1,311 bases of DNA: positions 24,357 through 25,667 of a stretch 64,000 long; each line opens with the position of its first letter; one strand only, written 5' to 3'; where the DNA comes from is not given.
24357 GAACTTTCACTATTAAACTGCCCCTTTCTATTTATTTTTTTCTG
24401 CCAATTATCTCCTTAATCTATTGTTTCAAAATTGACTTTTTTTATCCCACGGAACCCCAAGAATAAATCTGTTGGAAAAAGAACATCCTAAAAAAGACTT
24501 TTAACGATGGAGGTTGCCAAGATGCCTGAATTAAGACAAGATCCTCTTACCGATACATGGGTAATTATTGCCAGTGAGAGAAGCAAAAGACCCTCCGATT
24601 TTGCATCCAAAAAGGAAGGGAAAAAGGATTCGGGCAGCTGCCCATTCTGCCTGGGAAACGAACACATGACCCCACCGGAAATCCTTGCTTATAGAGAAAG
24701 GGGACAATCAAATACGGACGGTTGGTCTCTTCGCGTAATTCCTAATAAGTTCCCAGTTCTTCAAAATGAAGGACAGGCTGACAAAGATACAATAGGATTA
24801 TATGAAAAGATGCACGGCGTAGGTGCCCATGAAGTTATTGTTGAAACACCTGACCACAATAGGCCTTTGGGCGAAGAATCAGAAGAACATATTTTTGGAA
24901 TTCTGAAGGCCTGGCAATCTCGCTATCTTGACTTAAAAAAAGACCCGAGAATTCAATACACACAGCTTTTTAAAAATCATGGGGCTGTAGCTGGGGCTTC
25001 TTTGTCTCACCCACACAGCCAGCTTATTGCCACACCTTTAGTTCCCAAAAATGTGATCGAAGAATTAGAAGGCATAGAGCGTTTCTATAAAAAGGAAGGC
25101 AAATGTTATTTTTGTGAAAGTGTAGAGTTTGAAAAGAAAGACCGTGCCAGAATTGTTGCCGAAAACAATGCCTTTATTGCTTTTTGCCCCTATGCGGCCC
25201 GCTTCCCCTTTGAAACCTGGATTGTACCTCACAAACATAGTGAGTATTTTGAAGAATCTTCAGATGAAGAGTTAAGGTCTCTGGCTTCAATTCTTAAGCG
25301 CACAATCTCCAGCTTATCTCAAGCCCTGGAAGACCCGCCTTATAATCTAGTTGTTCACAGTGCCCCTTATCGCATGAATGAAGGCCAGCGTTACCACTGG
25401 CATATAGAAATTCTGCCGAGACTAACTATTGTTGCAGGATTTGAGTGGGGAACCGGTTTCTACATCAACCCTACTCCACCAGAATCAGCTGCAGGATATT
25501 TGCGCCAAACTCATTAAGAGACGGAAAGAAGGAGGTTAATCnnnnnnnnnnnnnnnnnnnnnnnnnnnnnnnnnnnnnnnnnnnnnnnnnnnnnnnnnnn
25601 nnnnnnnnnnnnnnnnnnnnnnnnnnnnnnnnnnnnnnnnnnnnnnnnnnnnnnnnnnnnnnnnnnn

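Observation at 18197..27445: Non-canonical alpha-glucan (glycogen) cluster lacking glgC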

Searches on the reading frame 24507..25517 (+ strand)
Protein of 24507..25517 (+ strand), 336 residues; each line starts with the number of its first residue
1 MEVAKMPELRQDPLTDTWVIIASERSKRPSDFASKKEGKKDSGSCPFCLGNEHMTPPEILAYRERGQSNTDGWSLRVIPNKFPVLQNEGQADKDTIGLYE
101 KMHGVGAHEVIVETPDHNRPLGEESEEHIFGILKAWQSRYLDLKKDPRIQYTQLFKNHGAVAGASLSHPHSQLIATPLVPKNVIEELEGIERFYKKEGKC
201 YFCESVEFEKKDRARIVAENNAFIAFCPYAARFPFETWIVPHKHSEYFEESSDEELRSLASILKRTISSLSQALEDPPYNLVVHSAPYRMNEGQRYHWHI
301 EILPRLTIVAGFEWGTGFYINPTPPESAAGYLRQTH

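Call 3: search_protein_families(library=pfam, proteins=[window:24507-25517:+])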
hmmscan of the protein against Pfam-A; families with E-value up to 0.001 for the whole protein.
window:24507-25517:+ (336 aa): 5 families
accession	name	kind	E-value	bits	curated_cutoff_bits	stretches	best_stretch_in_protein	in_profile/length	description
PF01087.27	GalP_UDP_transf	-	4.9e-19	69.9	22.1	1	6-180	11-184/184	Galactose-1-phosphate uridyl transferase, N-terminal domain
PF16268.10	DUF4921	-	6.5e-16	58.7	28.5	1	144-326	216-387/425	Domain of unknown function (DUF4921)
PF02744.22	GalP_UDP_tr_C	-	6.2e-12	46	29.2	1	191-301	6-118/165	Galactose-1-phosphate uridyl transferase, C-terminal domain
PF16285.10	DUF4931_N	-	8.6e-10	39.2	24.1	1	108-175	53-120/124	Domain of unknown function (DUF4931) N-terminal domain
PF01230.28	HIT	-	3.8e-06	27.9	21.5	1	213-300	5-92/98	HIT domain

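Call 4: search_protein_families(library=ncbifam, proteins=[window:24507-25517:+])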
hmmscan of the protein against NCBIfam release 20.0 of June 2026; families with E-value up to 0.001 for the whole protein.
window:24507-25517:+ (336 aa): 3 families
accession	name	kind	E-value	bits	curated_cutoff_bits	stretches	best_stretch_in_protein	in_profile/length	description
NF008724.0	PRK11720.1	equivalog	1.2e-48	166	448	1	4-306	7-303/348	UDP-glucose--hexose-1-phosphate uridylyltransferase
TIGR00209.1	galT_1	equivalog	1e-43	149.6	102.1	1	4-307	8-305/349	galactose-1-phosphate uridylyltransferase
NF045834.1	M_plasma_HinT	exception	0.00031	21.6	130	0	210-304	8-100/102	histidine triad protein HinT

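Call 14: search_solved_structures(query=window:24507-25517:+, max_evalue=0.001, show_alignments=2)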
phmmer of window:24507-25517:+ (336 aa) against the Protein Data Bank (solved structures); distinct sequences matched with E-value up to 0.001: 11.
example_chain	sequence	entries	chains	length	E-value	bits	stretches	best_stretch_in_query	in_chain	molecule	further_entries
1z84_A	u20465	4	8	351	6.2e-77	262.1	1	5-334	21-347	galactose-1-phosphate uridyl transferase-like protein | putative galactose-1-phosphate uridyl transferase | Probable galactose-1-phosphate uridyl transferase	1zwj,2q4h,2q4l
2h39_A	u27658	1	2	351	1.5e-75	257.5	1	5-334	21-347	Probable galactose-1-phosphate uridyl transferase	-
6k5z_A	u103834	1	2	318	2.2e-41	145.2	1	8-330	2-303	Galactose-1-phosphate uridylyltransferase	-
6k9z_A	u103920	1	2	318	3.2e-40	141.4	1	8-330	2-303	Galactose-1-phosphate uridylyltransferase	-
1hxp_A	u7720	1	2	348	6.6e-31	110.7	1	7-307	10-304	HEXOSE-1-PHOSPHATE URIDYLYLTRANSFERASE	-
1hxq_A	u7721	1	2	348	1.2e-30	109.9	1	7-307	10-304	HEXOSE-1-PHOSPHATE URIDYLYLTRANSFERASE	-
1gup_A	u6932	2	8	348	2.9e-29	105.3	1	7-307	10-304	GALACTOSE-1-PHOSPHATE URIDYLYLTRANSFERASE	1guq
6gqd_A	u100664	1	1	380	6e-22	81.3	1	8-301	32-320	Galactose-1-phosphate uridylyltransferase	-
5in3_B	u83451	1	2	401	6.2e-22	81.2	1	8-301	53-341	Galactose-1-phosphate uridylyltransferase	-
4qvu_A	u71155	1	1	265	5.6e-06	28.8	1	109-179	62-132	Uncharacterized protein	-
6d6j_A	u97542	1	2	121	0.00022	23.5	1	199-303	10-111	HIT family hydrolase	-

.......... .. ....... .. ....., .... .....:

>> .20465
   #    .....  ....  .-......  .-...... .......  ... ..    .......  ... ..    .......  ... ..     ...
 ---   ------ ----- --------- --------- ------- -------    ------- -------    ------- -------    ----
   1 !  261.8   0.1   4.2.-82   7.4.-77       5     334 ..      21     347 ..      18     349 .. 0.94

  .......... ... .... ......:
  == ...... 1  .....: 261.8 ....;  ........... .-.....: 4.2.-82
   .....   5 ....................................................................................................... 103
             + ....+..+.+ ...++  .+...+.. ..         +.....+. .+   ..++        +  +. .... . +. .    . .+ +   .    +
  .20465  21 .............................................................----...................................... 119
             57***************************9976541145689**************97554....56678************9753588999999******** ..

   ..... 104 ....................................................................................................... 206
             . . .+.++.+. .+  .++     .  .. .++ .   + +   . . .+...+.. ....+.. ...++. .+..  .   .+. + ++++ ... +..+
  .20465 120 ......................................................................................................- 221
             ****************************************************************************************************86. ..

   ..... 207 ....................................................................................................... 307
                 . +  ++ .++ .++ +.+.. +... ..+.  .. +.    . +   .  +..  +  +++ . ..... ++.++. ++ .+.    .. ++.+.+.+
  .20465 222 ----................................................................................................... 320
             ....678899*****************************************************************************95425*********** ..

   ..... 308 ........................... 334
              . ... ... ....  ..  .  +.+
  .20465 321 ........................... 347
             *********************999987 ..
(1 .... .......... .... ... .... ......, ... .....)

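Call 21: find_homologous_proteins(query=window:24507-25517:+)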
Query window:24507-25517:+ (336 aa): 8000 proteins with E <= 0.001 among 8000 candidates; the best 120 are listed.
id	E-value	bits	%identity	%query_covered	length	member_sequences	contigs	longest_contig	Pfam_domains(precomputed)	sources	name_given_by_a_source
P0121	2.9e-224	761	98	99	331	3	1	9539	PF16268.11,PF16285.11,PF01230.30,PF02744.23,PF01087.28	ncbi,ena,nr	ncbi:MAG TPA: galactose-1-phosphate uridylyltransferase [Clostridia bacterium]|nr:galactose-1-phosph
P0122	9.6e-224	760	98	99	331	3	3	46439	PF16268.11,PF16285.11,PF01230.30,PF02744.23,PF01087.28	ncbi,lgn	ncbi:MAG: galactose-1-phosphate uridylyltransferase [Bacillota bacterium]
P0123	4.8e-194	662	82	99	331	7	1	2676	PF16268.11,PF16285.11,PF02744.23,PF01087.28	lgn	-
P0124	9.2e-187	638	80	99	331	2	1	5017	PF16268.11,PF16285.11,PF01230.30,PF02744.23,PF01087.28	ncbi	-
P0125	1.0e-185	635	79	99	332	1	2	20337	PF16268.11,PF16285.11,PF01230.30,PF02744.23,PF01087.28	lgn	-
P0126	1.7e-185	634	80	99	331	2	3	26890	PF16268.11,PF16285.11,PF01230.30,PF02744.23,PF01087.28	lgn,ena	-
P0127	2.3e-185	633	79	99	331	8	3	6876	PF16268.11,PF16285.11,PF01230.30,PF02744.23,PF01087.28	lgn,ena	-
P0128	1.6e-183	627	79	99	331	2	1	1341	PF16268.11,PF16285.11,PF01230.30,PF02744.23,PF01087.28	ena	-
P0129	4.7e-150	517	65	98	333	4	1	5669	PF16268.11,PF16285.11,PF01230.30,PF02744.23,PF01087.28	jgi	-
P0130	5.3e-150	517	65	99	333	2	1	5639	PF16268.11,PF16285.11,PF01230.30,PF02744.23,PF01087.28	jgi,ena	-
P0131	2.8e-145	502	62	98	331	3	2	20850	PF16268.11,PF16285.11,PF01230.30,PF02744.23,PF01087.28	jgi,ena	-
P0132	1.1e-128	447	56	98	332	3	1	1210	PF16268.11,PF16285.11,PF01230.30,PF02744.23,PF01087.28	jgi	-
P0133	7.8e-127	441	56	98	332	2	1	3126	PF16268.11,PF16285.11,PF01230.30,PF02744.23,PF01087.28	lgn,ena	-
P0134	5.4e-126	438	57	97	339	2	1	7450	PF16268.11,PF16285.11,PF01230.30,PF02744.23,PF01087.28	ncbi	ncbi:galactose-1-phosphate uridylyltransferase [Candidatus Zixiibacteriota bacterium]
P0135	6.3e-126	438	56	98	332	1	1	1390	PF16268.11,PF16285.11,PF02744.23,PF01087.28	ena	-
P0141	9.9e-125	434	55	98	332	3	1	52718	PF16268.11,PF16285.11,PF02744.23,PF01087.28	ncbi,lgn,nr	ncbi:MAG: galactose-1-phosphate uridylyltransferase [bacterium]|nr:galactose-1-phosphate uridylyltra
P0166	1.4e-122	427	55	99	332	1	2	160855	PF16268.11,PF16285.11,PF01230.30,PF02744.23,PF01087.28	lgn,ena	-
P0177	2.9e-122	426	55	98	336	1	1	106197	PF16268.11,PF16285.11,PF01230.30,PF02744.23,PF01087.28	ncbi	-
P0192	8.6e-122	424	54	98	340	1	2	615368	PF16268.11,PF16285.11,PF02744.23,PF01087.28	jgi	jgi:UDPglucose--hexose-1-phosphate uridylyltransferase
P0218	3.0e-121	423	54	98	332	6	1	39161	PF16268.11,PF16285.11,PF02744.23,PF01087.28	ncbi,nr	ncbi:MAG TPA: galactose-1-phosphate uridylyltransferase [Candidatus Methylomirabilis sp.]|nr:galacto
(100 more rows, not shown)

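Call 22: find_encoding_contigs(protein=P0192, flank=8000, max_places=1)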
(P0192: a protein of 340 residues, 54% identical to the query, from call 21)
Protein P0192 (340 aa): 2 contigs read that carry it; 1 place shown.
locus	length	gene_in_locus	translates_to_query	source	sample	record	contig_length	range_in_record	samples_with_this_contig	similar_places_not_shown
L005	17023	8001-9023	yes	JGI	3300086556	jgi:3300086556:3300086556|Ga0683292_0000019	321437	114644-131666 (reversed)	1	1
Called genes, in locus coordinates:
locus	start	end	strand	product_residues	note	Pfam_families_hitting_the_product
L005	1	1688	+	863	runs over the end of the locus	PF12895:ANAPC3 (faint), PF13428:TPR_14 (faint), PF14559:TPR_19 (weak), PF01590:GAF, PF00990:GGDEF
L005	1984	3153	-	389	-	PF18884:TSP3_bac (faint)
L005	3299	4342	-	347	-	PF00892:EamA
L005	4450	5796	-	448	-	PF01590:GAF, PF13185:GAF_2, PF13492:GAF_3, PF07228:SpoIIE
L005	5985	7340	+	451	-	PF00202:Aminotran_3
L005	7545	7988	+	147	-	PF02021:UPF0102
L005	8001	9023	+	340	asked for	PF01087:GalP_UDP_transf, PF16285:DUF4931_N, PF16268:DUF4921, PF02744:GalP_UDP_tr_C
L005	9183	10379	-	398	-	PF00266:Aminotran_5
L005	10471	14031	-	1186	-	PF13620:CarboxypepD_reg, PF13715:CarbopepD_reg_2, PF25183:OMP_b-brl_4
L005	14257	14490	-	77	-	-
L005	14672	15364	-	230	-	PF17131:TP_0789-like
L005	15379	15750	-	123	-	-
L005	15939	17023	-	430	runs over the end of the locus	PF02403:Seryl_tRNA_N, PF00587:tRNA-synt_2b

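Call 23: find_encoding_contigs(protein=P0218, flank=8000, max_places=1)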
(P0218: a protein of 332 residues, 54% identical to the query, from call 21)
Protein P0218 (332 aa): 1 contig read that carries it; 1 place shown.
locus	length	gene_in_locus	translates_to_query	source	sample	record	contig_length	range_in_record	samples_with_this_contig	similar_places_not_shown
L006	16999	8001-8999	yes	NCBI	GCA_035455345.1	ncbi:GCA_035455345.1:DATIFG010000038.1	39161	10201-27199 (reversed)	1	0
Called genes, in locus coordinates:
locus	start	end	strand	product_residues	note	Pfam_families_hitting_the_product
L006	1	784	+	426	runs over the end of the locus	PF13433:Peripla_BP_5, PF13458:Peripla_BP_6, PF01094:ANF_receptor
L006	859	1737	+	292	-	PF02653:BPD_transp_2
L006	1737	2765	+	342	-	PF02653:BPD_transp_2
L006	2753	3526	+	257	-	PF00005:ABC_tran, PF13304:AAA_21 (faint), PF12399:BCA_ABC_TP_C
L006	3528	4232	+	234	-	PF00005:ABC_tran, PF13304:AAA_21 (faint)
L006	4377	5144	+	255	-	PF03746:LamB_YcsF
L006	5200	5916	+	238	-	PF02682:CT_C_D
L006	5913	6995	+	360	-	PF02626:CT_A_B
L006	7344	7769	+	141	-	-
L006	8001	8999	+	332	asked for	PF01087:GalP_UDP_transf, PF16285:DUF4931_N, PF16268:DUF4921, PF02744:GalP_UDP_tr_C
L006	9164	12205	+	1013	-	PF01590:GAF, PF13185:GAF_2, PF01590:GAF, PF13185:GAF_2, PF13492:GAF_3, PF01590:GAF, PF13185:GAF_2, PF13492:GAF_3, +6 more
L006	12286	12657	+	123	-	PF00072:Response_reg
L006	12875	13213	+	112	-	PF00543:P-II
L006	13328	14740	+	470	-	PF03951:Gln-synt_N, PF00120:Gln-synt_C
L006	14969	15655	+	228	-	PF01168:Ala_racemase_N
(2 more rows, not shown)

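Call 24: find_encoding_contigs(protein=P0131, flank=10000, max_places=2)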
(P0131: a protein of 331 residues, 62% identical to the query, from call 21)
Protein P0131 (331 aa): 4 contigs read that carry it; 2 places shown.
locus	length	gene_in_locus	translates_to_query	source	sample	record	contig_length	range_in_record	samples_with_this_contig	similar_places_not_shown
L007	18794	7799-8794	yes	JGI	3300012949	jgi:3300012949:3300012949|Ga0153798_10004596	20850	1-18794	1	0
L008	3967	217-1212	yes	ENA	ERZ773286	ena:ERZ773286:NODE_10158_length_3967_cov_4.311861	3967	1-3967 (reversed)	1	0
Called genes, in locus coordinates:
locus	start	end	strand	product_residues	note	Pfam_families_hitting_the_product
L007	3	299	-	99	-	?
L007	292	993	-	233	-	PF02517:Rce1-like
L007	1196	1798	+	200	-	PF16258:DUF4912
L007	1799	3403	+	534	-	PF03065:Glyco_hydro_57, PF09210:BE_C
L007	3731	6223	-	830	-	PF00483:NTP_transferase, PF12804:NTP_transf_3 (weak), PF00132:Hexapep (weak), PF25084:LbH_EIF2B, PF00132:Hexapep, PF25087:GMPPB_C, PF02878:PGM_PMM_I, PF02879:PGM_PMM_II, +2 more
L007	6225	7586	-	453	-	PF08323:Glyco_transf_5, PF13439:Glyco_transf_4, PF13579:Glyco_trans_4_4, PF20706:GT4-conflict, PF00534:Glycos_transf_1, PF13692:Glyco_trans_1_4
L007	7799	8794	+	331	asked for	PF01087:GalP_UDP_transf, PF16285:DUF4931_N, PF01230:HIT (faint), PF16268:DUF4921, PF02744:GalP_UDP_tr_C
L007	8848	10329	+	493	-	PF08323:Glyco_transf_5, PF13439:Glyco_transf_4 (weak), PF13579:Glyco_trans_4_4 (weak), PF00534:Glycos_transf_1, PF13692:Glyco_trans_1_4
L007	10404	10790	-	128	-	PF16760:CBM53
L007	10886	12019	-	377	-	PF00682:HMGL-like, PF22617:HCS_D2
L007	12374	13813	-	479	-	PF02934:GatB_N, PF02637:GatB_Yqey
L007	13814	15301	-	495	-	PF01425:Amidase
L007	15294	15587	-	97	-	PF02686:GatC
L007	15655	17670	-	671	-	PF22745:Nlig-Ia, PF01653:DNA_ligase_aden, PF03120:OB_DNA_ligase, PF03119:DNA_ligase_ZBD, PF14520:HHH_5 (weak), PF12826:HHH_2, PF14520:HHH_5, PF00533:BRCT, +1 more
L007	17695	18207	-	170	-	PF13361:UvrD_C, PF13538:UvrD_C_2, PF21196:PcrA_UvrD_tudor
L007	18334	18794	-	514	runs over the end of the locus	PF00580:UvrD-helicase, PF13086:AAA_11 (weak), PF13604:AAA_30 (faint), PF13245:AAA_19, PF13361:UvrD_C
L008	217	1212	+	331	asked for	PF01087:GalP_UDP_transf, PF16285:DUF4931_N, PF01230:HIT (faint), PF16268:DUF4921, PF02744:GalP_UDP_tr_C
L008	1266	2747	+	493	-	PF08323:Glyco_transf_5, PF13439:Glyco_transf_4 (weak), PF13579:Glyco_trans_4_4 (weak), PF00534:Glycos_transf_1, PF13692:Glyco_trans_1_4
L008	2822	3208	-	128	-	PF16760:CBM53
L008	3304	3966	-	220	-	?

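Call 62: find_encoding_contigs(protein=P0166, flank=6000, max_places=1)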
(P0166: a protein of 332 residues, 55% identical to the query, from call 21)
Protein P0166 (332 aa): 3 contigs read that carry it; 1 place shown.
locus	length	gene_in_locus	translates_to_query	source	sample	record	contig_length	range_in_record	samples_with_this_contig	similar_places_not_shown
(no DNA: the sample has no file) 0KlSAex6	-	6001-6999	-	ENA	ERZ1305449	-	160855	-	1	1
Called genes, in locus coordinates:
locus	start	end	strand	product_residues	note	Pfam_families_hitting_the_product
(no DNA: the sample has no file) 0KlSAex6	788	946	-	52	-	-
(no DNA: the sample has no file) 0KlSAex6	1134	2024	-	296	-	PF01503:PRA-PH (faint), PF03819:MazG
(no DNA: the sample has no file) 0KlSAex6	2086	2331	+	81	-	PF08899:DUF1844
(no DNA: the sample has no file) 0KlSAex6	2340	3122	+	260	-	PF23023:Anti-Pycsar_Apyc1 (weak), PF00753:Lactamase_B, PF12706:Lactamase_B_2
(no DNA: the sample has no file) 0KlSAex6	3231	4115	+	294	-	PF06574:FAD_syn, PF01687:Flavokinase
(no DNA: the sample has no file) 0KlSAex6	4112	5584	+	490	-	PF01406:tRNA-synt_1e, PF01921:tRNA-synt_1f (faint), PF09334:tRNA-synt_1g (weak), PF09190:DALR_2, PF23493:CysS_C (weak)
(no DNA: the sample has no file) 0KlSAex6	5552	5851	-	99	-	-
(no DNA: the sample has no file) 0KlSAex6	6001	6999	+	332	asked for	PF01087:GalP_UDP_transf, PF01230:HIT (faint), PF16268:DUF4921, PF16285:DUF4931_N, PF02744:GalP_UDP_tr_C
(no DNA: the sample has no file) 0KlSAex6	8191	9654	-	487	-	-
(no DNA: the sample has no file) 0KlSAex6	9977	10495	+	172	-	-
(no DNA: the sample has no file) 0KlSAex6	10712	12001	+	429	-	PF13231:PMT_2 (weak)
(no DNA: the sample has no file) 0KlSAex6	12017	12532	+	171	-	-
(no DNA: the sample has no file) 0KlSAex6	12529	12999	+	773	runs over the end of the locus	PF00754:F5_F8_type_C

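Call 63: find_encoding_contigs(protein=P0177, flank=6000, max_places=1)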
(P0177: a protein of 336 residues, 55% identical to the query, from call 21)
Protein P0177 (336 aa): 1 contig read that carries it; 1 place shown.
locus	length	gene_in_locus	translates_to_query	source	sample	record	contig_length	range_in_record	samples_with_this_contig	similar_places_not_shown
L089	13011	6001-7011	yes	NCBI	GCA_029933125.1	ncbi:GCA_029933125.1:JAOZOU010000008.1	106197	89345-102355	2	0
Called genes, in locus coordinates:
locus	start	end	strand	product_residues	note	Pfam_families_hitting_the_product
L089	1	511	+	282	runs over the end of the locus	-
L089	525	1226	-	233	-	PF00535:Glycos_transf_2, PF13641:Glyco_tranf_2_3 (weak)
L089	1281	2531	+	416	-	PF01522:Polysacc_deac_1, PF10096:DUF2334 (weak)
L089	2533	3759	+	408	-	PF13439:Glyco_transf_4, PF13579:Glyco_trans_4_4, PF20706:GT4-conflict (weak), PF00534:Glycos_transf_1, PF13692:Glyco_trans_1_4, PF13524:Glyco_trans_1_2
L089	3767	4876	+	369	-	PF13439:Glyco_transf_4, PF13579:Glyco_trans_4_4, PF00534:Glycos_transf_1, PF13692:Glyco_trans_1_4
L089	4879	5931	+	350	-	PF02388:FemAB (weak), PF13480:Acetyltransf_6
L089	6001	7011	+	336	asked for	PF01087:GalP_UDP_transf, PF01230:HIT (faint), PF16285:DUF4931_N, PF16268:DUF4921, PF02744:GalP_UDP_tr_C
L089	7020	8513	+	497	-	PF08323:Glyco_transf_5, PF13439:Glyco_transf_4 (faint), PF00534:Glycos_transf_1, PF13692:Glyco_trans_1_4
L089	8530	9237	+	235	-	PF00535:Glycos_transf_2, PF10111:Glyco_tranf_2_2, PF13641:Glyco_tranf_2_3 (weak)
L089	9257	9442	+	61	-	-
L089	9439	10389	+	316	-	-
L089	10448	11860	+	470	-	PF00884:Sulfatase, PF01663:Phosphodiest (faint), PF16347:SGSH_C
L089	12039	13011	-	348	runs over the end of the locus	PF00583:Acetyltransf_1 (weak), PF13508:Acetyltransf_7 (weak)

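Call 64: find_encoding_contigs(protein=P0141, flank=6000, max_places=1)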
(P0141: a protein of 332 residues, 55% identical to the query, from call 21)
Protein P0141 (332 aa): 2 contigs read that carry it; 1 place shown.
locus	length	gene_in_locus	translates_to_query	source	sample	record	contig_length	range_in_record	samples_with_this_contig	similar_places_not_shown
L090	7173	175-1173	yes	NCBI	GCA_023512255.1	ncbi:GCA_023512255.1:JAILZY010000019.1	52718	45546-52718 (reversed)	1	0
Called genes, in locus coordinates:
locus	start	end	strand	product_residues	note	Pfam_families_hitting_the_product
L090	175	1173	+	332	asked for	PF01087:GalP_UDP_transf, PF16285:DUF4931_N, PF16268:DUF4921, PF02744:GalP_UDP_tr_C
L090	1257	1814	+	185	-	PF14451:Ub-Mut7C, PF01927:Mut7-C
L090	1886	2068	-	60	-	PF12728:HTH_17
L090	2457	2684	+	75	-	PF02416:TatA_B_E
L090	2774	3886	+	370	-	PF04015:DUF362, PF14697:Fer4_21 (faint), PF00037:Fer4 (faint), PF12837:Fer4_6 (faint), PF12838:Fer4_7 (weak), PF13187:Fer4_9, PF12797:Fer4_2 (weak), PF13237:Fer4_10 (weak)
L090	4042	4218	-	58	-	PF12797:Fer4_2 (weak), PF12837:Fer4_6 (weak), PF13237:Fer4_10, PF00037:Fer4, PF14697:Fer4_21, PF12838:Fer4_7, PF13187:Fer4_9, PF00037:Fer4 (weak), +4 more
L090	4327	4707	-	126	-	PF00072:Response_reg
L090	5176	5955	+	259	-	PF02578:Cu-oxidase_4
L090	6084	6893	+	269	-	PF03446:NAD_binding_2 (weak), PF03807:F420_oxidored, PF14748:P5CR_dimer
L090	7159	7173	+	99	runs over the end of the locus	PF02325:CCB3_YggT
